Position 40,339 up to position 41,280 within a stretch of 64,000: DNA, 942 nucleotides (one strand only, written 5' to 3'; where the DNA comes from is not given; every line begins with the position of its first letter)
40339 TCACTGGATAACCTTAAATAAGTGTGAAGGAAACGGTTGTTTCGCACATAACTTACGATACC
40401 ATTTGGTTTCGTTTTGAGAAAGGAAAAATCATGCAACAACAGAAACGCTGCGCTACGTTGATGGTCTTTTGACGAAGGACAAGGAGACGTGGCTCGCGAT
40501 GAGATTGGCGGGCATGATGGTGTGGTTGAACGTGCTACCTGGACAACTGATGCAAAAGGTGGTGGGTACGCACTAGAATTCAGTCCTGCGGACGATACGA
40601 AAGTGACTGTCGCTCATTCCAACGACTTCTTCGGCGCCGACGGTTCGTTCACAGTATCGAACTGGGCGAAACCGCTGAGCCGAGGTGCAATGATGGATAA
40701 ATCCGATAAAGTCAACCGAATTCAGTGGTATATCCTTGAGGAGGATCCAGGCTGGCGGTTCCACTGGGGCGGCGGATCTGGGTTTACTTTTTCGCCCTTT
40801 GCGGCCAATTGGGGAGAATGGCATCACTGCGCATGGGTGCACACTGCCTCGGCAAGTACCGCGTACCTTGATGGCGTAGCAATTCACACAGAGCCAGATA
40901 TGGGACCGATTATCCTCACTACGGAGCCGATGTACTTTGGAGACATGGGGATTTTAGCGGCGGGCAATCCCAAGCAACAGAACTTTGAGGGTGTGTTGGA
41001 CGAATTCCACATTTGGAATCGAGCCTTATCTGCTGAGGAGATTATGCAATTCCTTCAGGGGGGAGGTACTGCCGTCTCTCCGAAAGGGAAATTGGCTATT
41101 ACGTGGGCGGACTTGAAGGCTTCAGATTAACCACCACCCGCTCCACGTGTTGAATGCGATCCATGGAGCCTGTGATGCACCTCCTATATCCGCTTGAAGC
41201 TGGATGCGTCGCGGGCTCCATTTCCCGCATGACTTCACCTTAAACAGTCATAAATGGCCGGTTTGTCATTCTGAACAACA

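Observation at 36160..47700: Tandem array of six diverged secreted LamG (Laminin_G_3) paralogs, two decayed, bracketing a membrane-protein / GH-A-like / amidohydrolase cassette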

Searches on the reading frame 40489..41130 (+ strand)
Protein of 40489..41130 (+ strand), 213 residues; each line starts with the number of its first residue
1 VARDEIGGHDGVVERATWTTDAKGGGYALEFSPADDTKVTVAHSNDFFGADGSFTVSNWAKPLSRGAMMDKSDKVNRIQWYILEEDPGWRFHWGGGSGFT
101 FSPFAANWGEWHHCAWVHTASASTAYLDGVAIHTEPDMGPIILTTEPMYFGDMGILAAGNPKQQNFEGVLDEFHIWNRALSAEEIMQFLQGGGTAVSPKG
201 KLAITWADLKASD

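Call 3: search_protein_families(library=pfam, proteins=[window:40489-41130:+], max_evalue=0.01)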
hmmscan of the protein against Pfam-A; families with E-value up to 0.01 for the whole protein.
window:40489-41130:+ (213 aa): 2 families
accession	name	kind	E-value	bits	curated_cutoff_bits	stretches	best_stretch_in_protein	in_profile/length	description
PF13385.13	Laminin_G_3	-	5.2e-22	79.1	27.6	1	36-185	4-150/151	Concanavalin A-like lectin/glucanases superfamily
PF02210.31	Laminin_G_2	-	0.0024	18.8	22.9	1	92-175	35-123/126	Laminin G domain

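Call 4: search_protein_families(library=ncbifam, proteins=[window:40489-41130:+], max_evalue=0.01)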
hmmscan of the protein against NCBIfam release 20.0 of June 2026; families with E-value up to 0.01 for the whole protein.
window:40489-41130:+ (213 aa): 1 family
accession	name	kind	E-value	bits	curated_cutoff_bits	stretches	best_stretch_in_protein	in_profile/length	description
NF052521.1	TafC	equivalog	2.2e-10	40.2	410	1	109-190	282-361/373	TafC family fimbrial protein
